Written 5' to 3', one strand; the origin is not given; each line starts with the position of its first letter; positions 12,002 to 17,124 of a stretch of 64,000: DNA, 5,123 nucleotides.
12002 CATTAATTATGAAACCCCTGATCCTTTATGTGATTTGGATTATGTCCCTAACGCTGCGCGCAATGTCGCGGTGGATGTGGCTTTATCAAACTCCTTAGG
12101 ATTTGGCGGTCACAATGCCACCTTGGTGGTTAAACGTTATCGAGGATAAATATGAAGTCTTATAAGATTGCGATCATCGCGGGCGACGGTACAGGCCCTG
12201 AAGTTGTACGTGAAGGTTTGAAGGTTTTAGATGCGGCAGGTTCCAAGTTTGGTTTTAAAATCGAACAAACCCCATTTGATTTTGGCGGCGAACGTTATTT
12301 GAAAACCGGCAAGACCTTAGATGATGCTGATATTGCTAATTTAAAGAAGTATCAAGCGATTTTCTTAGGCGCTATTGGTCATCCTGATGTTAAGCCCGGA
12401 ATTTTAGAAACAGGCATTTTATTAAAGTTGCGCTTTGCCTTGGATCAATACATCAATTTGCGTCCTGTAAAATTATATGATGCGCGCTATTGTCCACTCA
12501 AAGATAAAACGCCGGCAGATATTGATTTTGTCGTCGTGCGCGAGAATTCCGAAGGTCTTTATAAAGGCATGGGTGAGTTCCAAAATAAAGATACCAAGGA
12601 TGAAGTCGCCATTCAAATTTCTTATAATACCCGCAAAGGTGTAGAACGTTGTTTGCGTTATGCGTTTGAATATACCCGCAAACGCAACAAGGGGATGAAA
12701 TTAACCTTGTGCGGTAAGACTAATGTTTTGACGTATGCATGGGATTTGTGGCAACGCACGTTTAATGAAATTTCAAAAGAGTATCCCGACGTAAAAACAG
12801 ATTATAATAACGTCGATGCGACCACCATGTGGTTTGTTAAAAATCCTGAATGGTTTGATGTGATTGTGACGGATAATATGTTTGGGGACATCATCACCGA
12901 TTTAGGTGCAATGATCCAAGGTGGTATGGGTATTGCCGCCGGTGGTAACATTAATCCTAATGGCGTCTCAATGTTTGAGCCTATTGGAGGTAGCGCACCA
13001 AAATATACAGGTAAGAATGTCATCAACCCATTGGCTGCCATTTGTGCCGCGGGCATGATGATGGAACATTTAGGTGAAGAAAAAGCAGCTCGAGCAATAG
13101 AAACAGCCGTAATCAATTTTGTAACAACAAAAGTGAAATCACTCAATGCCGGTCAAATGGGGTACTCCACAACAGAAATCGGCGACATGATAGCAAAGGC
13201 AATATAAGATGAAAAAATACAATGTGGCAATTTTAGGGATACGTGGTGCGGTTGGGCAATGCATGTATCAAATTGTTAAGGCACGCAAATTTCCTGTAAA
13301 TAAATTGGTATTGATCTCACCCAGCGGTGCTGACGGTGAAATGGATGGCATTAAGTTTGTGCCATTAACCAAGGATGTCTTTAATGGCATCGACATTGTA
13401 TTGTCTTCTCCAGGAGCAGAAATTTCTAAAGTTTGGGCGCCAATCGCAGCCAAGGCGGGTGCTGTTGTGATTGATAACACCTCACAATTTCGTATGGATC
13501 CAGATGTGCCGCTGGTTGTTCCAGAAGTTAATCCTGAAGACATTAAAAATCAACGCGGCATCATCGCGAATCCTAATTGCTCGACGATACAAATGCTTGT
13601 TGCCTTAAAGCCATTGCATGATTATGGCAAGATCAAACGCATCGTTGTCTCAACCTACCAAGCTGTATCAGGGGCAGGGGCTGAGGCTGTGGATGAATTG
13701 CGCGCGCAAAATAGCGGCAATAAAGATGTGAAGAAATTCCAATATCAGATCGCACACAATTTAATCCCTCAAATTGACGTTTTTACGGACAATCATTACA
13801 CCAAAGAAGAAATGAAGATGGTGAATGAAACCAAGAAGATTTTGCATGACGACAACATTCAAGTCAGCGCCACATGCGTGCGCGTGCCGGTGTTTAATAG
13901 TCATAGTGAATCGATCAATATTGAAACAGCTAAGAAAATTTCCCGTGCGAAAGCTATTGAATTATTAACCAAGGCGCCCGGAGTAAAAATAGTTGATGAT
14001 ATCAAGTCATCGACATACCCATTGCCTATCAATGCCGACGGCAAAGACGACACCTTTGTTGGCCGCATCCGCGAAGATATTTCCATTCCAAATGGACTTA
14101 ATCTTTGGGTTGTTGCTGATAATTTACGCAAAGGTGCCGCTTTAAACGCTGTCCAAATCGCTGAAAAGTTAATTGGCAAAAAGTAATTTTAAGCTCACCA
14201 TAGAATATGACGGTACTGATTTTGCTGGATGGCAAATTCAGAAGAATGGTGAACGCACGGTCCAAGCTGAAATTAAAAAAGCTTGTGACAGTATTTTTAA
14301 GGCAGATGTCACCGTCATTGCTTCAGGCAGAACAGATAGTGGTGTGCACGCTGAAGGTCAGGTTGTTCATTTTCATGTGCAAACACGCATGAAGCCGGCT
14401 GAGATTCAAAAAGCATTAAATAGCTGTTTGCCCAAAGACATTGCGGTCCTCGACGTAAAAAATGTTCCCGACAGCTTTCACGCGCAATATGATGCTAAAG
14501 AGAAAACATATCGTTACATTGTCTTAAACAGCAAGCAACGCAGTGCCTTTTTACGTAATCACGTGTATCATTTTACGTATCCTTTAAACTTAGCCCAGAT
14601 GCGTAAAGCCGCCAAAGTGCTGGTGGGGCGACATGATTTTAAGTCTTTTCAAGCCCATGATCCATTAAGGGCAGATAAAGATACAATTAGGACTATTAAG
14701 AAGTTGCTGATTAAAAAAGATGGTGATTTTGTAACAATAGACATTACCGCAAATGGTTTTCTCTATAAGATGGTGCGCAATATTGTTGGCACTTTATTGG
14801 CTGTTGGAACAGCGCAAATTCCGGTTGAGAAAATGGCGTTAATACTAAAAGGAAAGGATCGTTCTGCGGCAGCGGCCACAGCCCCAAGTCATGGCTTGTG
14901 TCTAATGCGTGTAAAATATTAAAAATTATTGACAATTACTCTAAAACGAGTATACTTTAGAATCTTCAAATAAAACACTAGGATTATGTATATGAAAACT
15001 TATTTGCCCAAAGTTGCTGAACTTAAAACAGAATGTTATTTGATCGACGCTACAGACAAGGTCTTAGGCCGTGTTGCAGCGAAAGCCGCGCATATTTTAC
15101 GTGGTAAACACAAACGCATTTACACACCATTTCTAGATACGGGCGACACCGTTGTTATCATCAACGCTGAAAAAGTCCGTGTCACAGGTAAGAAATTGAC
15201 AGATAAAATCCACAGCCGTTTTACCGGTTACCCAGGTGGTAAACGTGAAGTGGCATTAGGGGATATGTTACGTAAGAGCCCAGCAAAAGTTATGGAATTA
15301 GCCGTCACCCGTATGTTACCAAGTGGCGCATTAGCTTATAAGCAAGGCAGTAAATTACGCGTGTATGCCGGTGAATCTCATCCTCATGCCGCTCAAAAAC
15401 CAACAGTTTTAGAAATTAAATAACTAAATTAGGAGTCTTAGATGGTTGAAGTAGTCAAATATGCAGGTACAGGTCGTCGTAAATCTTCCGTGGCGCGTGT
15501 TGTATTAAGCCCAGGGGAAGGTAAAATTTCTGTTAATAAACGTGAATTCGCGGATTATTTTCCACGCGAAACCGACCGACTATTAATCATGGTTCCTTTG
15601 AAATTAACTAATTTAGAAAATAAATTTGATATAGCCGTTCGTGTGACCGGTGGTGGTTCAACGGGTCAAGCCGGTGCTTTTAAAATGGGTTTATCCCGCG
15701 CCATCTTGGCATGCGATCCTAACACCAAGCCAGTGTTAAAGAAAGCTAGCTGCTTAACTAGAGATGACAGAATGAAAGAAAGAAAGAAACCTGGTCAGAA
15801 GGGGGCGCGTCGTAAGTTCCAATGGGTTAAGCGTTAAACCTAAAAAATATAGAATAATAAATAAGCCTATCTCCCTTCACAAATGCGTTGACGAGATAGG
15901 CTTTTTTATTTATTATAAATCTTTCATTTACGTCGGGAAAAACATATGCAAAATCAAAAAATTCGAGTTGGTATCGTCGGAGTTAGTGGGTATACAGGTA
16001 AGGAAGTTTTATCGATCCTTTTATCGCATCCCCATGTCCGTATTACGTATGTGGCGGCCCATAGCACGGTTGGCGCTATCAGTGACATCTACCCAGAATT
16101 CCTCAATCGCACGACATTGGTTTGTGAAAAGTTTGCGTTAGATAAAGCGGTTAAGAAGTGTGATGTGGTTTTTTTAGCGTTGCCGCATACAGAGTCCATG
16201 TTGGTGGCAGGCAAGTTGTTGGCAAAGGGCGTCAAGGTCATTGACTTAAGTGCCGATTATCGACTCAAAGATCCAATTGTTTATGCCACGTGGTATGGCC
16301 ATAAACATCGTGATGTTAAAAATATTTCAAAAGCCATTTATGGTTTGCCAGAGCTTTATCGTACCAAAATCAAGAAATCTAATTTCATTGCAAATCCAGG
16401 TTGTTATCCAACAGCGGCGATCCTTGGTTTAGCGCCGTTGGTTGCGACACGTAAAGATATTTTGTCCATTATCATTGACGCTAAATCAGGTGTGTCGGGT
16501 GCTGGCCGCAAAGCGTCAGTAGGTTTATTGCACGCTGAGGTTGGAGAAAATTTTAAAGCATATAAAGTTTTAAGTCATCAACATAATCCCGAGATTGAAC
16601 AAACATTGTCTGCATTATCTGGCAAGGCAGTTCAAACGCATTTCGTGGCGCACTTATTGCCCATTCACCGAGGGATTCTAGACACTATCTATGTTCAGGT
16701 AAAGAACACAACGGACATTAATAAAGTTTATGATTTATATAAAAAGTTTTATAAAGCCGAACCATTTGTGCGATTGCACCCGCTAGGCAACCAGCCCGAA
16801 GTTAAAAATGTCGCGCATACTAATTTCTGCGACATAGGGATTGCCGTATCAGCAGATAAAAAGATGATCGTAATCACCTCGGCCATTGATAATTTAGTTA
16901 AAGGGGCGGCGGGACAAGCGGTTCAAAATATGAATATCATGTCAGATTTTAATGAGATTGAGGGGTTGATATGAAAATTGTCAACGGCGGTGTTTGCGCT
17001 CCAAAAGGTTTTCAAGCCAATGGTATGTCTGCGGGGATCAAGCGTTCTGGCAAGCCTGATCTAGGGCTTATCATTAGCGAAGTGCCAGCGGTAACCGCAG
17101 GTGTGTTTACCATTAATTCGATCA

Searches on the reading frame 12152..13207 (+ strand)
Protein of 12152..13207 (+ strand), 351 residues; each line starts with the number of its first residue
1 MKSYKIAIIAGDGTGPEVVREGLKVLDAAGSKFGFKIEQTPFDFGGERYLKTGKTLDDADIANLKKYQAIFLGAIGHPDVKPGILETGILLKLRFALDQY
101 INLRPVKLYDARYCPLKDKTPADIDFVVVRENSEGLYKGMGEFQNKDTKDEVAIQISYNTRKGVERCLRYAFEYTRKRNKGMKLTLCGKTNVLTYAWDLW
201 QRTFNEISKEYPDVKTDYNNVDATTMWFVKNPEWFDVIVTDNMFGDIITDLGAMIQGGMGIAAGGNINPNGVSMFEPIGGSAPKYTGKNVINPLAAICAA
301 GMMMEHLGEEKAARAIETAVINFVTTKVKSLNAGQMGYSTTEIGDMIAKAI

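Call 30: search_protein_families(library=pfam, proteins=[window:12152-13207:+], max_evalue=0.00001)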
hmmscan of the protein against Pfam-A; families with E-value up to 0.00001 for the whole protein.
window:12152-13207:+ (351 aa): 1 family
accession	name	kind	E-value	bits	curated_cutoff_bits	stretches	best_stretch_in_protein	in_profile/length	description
PF00180.25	Iso_dh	-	1.5e-92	311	27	1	5-347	1-348/348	Isocitrate/isopropylmalate dehydrogenase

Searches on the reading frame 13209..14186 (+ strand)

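Call 30: search_protein_families(library=pfam, proteins=[window:13209-14186:+], max_evalue=0.00001)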
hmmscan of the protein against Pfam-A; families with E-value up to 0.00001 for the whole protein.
window:13209-14186:+ (325 aa): 2 families
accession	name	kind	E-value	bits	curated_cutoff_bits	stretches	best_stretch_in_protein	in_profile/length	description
PF02774.23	Semialdhyde_dhC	-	2.3e-58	197.8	26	1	133-308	1-184/184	Semialdehyde dehydrogenase, dimerisation domain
PF01118.30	Semialdhyde_dh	-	7.1e-27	94.7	26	1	5-114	1-120/121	Semialdehyde dehydrogenase, NAD binding domain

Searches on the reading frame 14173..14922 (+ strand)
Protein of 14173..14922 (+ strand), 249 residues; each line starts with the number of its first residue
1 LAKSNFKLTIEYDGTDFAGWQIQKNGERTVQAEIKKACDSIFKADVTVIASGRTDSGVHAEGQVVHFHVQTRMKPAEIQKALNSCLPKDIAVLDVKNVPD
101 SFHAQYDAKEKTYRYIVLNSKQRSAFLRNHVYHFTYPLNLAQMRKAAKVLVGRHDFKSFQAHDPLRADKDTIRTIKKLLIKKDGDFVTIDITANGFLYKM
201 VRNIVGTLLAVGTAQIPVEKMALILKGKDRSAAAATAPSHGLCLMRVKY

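Call 30: search_protein_families(library=pfam, proteins=[window:14173-14922:+], max_evalue=0.00001)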
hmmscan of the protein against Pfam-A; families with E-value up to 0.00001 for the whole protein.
window:14173-14922:+ (249 aa): 2 families
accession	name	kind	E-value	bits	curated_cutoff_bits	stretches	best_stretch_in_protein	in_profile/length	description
PF01416.25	PseudoU_synth_1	-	3.2e-46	156.7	23.3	2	146-249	1-107/108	tRNA pseudouridine synthase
PF10105.14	DUF2344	-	4.6e-07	30.3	23.8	1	57-126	56-117/176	Uncharacterized protein conserved in bacteria (DUF2344)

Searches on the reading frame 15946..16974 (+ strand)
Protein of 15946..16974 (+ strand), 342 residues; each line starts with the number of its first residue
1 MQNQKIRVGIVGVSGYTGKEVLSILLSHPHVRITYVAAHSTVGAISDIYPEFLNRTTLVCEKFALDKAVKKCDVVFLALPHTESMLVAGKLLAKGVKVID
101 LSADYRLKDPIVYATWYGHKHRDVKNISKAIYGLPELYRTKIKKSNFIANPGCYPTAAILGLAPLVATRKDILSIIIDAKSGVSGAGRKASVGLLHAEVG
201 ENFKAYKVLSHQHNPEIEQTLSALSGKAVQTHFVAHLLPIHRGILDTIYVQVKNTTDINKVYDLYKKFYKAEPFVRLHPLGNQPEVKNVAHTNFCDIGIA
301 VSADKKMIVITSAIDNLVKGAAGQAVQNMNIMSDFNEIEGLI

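Call 30: search_protein_families(library=pfam, proteins=[window:15946-16974:+], max_evalue=0.00001)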
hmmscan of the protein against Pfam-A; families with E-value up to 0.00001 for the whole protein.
window:15946-16974:+ (342 aa): 3 families
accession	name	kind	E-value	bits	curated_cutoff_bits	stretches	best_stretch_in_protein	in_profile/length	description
PF22698.1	Semialdhyde_dhC_1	-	2.7e-58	196.9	27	1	153-316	1-165/165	Semialdehyde dehydrogenase, dimerisation domain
PF01118.30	Semialdhyde_dh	-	1.2e-30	106.9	26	1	7-144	1-120/121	Semialdehyde dehydrogenase, NAD binding domain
PF02774.23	Semialdhyde_dhC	-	1.1e-26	94.5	26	1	162-319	1-184/184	Semialdehyde dehydrogenase, dimerisation domain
